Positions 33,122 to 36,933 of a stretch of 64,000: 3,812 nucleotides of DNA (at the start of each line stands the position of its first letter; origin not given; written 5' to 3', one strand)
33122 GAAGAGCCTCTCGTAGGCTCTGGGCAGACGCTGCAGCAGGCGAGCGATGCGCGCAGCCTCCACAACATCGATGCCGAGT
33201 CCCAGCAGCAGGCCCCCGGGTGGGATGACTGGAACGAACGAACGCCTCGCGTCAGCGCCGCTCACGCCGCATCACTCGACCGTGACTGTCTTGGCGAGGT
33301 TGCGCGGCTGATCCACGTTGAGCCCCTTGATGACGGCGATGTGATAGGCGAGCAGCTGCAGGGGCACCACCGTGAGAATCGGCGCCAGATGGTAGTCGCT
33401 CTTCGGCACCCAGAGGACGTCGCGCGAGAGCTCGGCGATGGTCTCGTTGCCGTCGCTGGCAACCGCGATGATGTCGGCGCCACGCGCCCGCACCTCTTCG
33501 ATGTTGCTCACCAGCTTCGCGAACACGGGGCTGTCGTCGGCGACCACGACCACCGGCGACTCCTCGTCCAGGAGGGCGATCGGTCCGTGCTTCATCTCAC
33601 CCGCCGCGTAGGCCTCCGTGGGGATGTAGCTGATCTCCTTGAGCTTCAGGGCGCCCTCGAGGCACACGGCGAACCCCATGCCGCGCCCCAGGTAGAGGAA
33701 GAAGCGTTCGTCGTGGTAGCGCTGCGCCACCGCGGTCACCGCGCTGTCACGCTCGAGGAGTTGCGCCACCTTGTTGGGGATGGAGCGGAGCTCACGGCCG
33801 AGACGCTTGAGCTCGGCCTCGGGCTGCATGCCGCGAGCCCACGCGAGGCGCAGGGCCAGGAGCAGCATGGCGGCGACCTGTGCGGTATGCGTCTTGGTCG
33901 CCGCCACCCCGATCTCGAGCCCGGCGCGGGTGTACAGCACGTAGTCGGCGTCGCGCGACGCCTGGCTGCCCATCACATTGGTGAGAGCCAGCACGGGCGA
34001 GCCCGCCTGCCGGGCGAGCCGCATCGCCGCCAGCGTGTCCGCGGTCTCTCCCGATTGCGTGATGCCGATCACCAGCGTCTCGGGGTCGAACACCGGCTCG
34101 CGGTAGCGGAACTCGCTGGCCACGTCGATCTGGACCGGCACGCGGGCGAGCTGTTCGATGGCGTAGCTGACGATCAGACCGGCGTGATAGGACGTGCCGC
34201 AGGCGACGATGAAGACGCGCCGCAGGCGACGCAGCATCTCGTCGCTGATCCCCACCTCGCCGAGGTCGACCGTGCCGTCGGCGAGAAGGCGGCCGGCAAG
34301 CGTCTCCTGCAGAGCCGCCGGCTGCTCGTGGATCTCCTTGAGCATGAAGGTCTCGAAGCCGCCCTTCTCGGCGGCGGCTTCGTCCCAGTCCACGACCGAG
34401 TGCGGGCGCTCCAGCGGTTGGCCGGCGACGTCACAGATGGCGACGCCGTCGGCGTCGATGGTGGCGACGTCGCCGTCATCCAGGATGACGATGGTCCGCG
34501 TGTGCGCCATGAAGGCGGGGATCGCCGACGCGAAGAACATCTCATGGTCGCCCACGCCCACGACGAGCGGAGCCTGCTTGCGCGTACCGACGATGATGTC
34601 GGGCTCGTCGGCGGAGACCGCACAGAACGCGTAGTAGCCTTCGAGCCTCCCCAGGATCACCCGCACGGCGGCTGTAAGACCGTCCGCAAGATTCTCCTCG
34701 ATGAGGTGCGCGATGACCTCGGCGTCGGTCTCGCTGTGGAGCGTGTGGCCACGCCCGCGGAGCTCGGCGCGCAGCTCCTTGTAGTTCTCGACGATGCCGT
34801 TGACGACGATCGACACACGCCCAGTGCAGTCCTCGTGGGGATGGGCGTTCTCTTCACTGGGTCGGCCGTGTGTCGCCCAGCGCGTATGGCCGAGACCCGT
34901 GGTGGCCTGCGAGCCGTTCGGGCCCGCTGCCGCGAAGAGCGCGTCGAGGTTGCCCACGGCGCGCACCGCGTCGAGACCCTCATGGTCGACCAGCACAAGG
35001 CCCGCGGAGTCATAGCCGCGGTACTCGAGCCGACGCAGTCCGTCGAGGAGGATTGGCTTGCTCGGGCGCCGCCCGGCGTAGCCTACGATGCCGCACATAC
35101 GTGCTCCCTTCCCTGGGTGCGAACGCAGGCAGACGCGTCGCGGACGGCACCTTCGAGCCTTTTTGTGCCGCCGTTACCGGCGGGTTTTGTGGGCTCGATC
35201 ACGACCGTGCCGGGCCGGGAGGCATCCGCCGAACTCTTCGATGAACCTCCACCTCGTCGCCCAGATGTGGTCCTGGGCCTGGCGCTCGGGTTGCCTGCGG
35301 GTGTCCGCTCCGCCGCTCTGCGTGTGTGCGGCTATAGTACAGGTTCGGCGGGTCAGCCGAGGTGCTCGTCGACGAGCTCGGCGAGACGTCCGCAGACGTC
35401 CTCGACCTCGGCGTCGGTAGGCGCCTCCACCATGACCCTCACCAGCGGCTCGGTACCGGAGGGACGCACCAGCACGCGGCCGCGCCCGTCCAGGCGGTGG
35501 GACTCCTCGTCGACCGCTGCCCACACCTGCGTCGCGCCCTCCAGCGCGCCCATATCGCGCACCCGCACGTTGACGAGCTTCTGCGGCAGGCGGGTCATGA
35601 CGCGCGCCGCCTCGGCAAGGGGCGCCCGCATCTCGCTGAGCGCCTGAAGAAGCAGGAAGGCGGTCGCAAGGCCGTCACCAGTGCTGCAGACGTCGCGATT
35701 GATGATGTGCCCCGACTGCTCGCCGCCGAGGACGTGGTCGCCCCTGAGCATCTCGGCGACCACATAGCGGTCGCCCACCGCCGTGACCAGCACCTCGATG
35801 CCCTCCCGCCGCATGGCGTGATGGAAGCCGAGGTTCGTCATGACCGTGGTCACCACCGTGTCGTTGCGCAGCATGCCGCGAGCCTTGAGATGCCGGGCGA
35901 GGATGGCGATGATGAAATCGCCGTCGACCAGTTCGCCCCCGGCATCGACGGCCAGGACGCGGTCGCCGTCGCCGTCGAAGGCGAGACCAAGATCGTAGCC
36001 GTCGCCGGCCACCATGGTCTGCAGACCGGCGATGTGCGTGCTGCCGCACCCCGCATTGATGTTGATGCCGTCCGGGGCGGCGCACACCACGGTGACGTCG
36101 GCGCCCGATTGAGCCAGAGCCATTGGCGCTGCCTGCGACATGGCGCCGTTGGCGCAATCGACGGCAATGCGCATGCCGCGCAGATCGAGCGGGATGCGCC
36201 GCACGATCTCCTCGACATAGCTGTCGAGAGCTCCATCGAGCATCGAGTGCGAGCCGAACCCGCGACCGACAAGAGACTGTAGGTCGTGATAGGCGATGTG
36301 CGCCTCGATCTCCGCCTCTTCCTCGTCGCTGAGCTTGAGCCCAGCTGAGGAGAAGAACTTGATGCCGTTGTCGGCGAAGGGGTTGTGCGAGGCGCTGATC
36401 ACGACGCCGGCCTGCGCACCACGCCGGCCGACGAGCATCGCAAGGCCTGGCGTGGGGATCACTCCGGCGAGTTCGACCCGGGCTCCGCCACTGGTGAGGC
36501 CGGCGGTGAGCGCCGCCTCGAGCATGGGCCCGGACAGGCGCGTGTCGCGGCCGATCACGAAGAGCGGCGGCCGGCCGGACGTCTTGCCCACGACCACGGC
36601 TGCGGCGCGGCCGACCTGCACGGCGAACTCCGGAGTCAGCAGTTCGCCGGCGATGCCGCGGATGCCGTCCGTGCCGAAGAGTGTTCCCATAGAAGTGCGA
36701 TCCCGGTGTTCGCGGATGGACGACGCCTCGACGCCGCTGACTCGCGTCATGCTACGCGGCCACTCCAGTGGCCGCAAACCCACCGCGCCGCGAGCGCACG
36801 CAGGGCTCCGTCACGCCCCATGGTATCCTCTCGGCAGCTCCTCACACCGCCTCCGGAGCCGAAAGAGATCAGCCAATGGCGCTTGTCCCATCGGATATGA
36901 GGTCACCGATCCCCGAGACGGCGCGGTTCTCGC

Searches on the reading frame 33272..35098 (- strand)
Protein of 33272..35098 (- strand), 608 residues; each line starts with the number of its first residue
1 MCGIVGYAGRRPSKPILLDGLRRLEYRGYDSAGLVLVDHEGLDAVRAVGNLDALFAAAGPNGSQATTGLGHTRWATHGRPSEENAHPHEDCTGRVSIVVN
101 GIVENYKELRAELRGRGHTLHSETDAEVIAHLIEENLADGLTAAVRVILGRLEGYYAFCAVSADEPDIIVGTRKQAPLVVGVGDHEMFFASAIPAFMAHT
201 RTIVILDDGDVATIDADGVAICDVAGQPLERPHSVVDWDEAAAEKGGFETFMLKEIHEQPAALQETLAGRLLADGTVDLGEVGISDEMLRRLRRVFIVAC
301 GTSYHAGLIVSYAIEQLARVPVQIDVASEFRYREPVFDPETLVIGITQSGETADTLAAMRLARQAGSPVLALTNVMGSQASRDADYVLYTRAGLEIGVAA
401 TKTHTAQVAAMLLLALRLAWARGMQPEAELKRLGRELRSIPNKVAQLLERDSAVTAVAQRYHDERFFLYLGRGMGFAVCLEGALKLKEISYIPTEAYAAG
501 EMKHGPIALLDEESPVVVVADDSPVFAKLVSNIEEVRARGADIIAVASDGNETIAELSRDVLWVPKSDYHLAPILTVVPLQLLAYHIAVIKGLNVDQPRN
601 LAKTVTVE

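Call 32: search_protein_families(library=pfam, proteins=[window:33272-35098:-], max_evalue=0.0001)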
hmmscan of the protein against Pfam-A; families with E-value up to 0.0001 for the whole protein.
window:33272-35098:- (608 aa): 3 families
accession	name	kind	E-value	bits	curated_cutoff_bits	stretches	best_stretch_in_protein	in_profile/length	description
PF01380.27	SIS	-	4.9e-53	178.9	25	2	288-416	1-130/131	SIS domain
PF13522.11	GATase_6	-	3e-21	76.2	27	1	65-191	10-129/130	Glutamine amidotransferase domain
PF13537.11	GATase_7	-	1.3e-16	61.1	25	1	80-197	8-122/123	Glutamine amidotransferase domain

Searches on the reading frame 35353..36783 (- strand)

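Call 32: search_protein_families(library=pfam, proteins=[window:35353-36783:-], max_evalue=0.0001)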
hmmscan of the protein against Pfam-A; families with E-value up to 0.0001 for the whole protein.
window:35353-36783:- (476 aa): 4 families
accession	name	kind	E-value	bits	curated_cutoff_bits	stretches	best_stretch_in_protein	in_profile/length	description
PF02878.22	PGM_PMM_I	-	4.8e-40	136.9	22.5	1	34-165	2-133/138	Phosphoglucomutase/phosphomannomutase, alpha/beta/alpha domain I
PF02880.22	PGM_PMM_III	-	7.5e-31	107.1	20.7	1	287-396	1-112/115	Phosphoglucomutase/phosphomannomutase, alpha/beta/alpha domain III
PF00408.26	PGM_PMM_IV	-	8.5e-17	61.4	23.1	1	403-469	1-67/68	Phosphoglucomutase/phosphomannomutase, C-terminal domain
PF02879.22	PGM_PMM_II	-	1.9e-13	51.2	29.3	1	188-283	2-103/103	Phosphoglucomutase/phosphomannomutase, alpha/beta/alpha domain II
